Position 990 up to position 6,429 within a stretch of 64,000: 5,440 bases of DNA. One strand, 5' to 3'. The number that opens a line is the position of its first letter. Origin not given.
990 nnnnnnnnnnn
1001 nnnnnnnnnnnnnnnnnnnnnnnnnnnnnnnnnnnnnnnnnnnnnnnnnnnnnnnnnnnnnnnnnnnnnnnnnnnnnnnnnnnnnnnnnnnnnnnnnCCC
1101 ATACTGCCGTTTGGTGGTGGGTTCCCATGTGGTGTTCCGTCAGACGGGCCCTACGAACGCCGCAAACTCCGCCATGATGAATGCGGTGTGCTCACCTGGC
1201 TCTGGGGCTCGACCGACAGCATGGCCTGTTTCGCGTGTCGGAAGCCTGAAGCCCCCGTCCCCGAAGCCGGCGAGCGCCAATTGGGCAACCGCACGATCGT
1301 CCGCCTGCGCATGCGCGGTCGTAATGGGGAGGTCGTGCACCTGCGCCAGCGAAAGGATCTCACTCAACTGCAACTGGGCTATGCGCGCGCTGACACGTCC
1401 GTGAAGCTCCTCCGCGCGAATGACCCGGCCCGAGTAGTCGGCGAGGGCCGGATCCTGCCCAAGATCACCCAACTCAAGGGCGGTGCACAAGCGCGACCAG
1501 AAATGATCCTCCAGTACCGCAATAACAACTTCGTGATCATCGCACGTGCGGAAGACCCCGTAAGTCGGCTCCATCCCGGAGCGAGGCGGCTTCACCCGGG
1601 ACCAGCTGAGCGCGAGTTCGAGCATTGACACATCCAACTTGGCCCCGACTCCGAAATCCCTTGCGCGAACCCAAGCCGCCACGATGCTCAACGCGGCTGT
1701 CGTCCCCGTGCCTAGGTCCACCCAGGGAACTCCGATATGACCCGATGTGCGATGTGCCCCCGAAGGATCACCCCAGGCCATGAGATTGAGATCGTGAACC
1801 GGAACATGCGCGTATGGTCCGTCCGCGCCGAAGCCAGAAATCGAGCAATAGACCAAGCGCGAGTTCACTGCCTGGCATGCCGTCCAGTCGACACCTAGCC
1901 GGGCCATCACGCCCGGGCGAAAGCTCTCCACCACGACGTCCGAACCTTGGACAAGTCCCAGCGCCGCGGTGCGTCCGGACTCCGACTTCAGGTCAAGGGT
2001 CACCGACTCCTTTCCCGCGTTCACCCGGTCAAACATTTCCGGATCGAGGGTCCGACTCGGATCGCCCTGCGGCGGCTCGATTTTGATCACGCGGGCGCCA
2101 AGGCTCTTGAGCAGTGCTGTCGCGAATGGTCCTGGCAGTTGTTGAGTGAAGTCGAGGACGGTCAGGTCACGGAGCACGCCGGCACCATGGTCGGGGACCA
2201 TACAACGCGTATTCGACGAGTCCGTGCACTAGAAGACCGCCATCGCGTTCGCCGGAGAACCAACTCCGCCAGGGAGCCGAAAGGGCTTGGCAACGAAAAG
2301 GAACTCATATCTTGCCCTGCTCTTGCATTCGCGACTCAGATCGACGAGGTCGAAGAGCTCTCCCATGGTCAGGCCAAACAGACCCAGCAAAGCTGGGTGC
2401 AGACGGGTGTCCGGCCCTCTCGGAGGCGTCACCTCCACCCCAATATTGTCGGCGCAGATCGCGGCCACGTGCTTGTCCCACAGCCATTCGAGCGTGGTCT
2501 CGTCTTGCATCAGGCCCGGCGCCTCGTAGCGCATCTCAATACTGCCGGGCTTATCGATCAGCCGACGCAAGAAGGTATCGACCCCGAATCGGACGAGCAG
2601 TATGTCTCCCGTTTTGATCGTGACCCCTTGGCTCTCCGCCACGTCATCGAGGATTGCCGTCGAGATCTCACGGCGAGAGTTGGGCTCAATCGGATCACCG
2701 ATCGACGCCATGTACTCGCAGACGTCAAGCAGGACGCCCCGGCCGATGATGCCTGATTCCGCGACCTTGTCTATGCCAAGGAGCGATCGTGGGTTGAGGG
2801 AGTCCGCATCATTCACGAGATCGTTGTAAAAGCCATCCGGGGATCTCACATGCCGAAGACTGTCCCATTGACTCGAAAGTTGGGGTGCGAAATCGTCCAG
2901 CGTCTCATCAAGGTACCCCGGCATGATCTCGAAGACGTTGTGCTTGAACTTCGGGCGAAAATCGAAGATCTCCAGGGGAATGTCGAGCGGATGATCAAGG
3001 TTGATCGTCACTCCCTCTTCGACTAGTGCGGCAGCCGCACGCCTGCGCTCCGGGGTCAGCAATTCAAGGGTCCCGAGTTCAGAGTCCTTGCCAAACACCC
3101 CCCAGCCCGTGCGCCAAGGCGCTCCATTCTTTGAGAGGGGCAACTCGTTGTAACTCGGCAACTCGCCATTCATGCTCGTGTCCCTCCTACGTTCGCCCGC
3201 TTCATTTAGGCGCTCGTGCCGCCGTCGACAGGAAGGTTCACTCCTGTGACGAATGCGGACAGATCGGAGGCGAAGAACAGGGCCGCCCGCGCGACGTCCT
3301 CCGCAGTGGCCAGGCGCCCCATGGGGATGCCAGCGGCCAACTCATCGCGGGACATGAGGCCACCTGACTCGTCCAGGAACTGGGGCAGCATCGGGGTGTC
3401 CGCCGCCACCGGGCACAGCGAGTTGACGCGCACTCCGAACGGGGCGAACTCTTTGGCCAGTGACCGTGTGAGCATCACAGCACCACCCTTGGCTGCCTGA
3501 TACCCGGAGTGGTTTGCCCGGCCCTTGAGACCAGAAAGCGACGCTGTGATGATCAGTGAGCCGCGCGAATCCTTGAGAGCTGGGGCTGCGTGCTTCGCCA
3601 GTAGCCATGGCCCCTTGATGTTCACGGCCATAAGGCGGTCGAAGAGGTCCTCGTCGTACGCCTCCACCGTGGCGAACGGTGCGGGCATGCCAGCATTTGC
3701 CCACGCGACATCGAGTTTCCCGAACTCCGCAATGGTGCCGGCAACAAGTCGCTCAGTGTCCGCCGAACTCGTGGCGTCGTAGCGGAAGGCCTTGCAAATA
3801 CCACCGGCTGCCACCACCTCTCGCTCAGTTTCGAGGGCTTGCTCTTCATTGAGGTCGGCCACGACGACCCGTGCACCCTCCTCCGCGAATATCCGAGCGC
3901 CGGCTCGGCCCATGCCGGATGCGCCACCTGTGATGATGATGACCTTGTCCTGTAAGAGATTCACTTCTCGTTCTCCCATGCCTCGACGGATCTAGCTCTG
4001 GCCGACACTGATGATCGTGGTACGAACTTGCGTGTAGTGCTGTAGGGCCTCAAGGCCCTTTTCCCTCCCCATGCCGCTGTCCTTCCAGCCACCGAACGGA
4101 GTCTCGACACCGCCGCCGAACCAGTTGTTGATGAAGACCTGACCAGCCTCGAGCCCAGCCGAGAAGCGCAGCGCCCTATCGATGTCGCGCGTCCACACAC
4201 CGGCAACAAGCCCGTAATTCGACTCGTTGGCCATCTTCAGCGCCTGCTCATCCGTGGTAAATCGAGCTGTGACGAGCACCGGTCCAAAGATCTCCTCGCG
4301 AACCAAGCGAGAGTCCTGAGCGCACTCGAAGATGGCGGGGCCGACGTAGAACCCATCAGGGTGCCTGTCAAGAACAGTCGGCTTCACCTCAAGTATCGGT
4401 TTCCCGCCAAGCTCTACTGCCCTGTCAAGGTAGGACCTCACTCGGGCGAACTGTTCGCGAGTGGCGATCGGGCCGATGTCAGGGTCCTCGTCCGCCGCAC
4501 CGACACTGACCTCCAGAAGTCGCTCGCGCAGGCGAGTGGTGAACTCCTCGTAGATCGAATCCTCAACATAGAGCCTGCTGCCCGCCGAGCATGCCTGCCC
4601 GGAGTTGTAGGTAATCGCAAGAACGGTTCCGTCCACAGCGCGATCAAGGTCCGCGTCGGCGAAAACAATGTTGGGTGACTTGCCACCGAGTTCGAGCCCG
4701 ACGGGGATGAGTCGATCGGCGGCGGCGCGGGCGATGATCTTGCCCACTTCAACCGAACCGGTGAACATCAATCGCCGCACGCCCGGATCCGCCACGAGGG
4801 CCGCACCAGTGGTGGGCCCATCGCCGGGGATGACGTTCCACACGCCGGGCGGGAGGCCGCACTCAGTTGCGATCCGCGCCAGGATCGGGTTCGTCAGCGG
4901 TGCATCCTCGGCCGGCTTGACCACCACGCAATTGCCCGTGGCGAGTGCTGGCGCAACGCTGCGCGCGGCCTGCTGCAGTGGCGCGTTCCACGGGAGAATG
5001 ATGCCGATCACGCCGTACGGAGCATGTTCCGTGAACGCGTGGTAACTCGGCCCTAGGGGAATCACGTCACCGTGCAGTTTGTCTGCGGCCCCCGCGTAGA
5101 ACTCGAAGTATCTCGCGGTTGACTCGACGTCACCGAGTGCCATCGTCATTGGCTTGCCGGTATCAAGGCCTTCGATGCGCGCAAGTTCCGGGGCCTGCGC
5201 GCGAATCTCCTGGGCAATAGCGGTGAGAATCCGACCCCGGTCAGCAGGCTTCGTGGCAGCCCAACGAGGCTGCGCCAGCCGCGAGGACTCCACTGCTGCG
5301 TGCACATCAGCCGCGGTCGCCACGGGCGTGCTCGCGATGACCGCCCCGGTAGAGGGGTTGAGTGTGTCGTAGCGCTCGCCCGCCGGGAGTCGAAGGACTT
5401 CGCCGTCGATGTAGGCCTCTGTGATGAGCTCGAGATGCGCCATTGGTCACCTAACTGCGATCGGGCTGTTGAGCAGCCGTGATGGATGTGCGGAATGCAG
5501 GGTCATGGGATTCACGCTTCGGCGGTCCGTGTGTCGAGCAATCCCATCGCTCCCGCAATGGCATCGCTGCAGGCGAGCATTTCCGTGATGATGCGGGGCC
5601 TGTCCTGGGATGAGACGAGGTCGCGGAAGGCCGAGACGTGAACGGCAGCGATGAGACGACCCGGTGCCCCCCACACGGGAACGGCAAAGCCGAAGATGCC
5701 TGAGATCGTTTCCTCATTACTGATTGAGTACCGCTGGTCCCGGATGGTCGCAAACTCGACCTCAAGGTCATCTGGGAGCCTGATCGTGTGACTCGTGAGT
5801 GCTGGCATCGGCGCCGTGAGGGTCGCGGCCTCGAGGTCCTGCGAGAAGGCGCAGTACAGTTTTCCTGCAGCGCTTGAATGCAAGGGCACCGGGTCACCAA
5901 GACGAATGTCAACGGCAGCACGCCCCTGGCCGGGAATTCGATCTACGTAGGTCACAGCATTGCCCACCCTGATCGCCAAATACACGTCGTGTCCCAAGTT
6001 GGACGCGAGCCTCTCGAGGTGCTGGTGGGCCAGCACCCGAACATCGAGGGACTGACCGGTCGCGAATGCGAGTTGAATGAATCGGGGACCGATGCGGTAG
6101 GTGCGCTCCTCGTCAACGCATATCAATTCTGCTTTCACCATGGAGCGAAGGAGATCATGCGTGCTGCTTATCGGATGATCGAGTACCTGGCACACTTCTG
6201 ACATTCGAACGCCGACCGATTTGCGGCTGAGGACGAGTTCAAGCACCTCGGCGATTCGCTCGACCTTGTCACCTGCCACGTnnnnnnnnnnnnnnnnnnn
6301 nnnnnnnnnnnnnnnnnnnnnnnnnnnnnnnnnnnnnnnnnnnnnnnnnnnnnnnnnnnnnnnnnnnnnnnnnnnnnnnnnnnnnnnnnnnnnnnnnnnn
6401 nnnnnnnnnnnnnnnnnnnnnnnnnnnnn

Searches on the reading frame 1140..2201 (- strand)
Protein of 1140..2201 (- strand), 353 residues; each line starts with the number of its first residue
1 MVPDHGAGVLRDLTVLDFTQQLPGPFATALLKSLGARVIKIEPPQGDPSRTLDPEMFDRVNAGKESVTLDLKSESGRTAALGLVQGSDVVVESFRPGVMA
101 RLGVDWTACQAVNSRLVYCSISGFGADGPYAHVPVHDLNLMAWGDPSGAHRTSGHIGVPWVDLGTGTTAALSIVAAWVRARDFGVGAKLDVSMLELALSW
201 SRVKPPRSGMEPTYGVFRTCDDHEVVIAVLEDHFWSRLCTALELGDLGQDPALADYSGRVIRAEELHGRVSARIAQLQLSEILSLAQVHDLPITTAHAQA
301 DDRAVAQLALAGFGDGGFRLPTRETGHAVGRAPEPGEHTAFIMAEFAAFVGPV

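Call 31: search_protein_families(library=pfam, proteins=[window:1140-2201:-], max_evalue=0.00001)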
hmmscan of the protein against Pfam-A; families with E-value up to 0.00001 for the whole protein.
window:1140-2201:- (353 aa): 1 family
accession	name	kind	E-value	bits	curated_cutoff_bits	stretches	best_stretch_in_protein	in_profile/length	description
PF02515.22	CoA_transf_3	-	3.3e-73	247.3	23.3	1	10-300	1-315/366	CoA-transferase family III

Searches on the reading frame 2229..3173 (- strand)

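Call 31: search_protein_families(library=pfam, proteins=[window:2229-3173:-], max_evalue=0.00001)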
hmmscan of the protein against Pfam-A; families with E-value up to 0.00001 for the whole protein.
window:2229-3173:- (314 aa): 1 family
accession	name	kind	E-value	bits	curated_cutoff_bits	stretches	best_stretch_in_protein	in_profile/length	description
PF04199.19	Cyclase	-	9.6e-13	49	23.1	1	94-247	23-141/142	Putative cyclase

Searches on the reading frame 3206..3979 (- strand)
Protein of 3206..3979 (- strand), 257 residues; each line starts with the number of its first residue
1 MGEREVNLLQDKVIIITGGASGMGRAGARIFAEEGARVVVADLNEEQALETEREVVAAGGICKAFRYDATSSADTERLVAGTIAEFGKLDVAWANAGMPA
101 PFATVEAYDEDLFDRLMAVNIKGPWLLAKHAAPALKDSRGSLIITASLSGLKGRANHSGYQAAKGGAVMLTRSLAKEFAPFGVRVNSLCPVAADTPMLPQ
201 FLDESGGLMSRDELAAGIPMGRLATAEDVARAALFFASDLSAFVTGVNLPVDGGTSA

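Call 31: search_protein_families(library=pfam, proteins=[window:3206-3979:-], max_evalue=0.00001)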
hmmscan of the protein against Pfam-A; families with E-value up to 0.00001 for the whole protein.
window:3206-3979:- (257 aa): 4 families
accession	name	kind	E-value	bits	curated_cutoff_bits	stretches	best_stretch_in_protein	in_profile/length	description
PF13561.12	adh_short_C2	-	4.5e-58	197.1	27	1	20-255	3-235/236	Enoyl-(Acyl carrier protein) reductase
PF00106.31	adh_short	-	8.8e-47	159.5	26.6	1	12-200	1-189/195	short chain dehydrogenase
PF08659.16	KR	-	2.8e-11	44.1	22.6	1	14-164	3-153/180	KR domain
PF23441.1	SDR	-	6.7e-06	26.1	27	0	88-254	90-254/258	SDR-like rossmann domain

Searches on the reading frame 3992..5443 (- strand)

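Call 31: search_protein_families(library=pfam, proteins=[window:3992-5443:-], max_evalue=0.00001)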
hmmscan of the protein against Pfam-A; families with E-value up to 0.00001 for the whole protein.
window:3992-5443:- (483 aa): 1 family
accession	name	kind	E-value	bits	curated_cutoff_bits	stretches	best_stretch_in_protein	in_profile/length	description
PF00171.27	Aldedh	-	8.9e-161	535.9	23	1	22-475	6-460/461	Aldehyde dehydrogenase family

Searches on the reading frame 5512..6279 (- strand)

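Call 31: search_protein_families(library=pfam, proteins=[window:5512-6279:-], max_evalue=0.00001)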
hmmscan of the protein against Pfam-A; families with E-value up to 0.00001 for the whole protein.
window:5512-6279:- (255 aa): 1 family
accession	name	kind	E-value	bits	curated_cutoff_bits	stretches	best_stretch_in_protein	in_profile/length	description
PF01614.24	IclR_C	-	3e-31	108.8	24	1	76-241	5-172/174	Bacterial transcriptional regulator IclR C-terminal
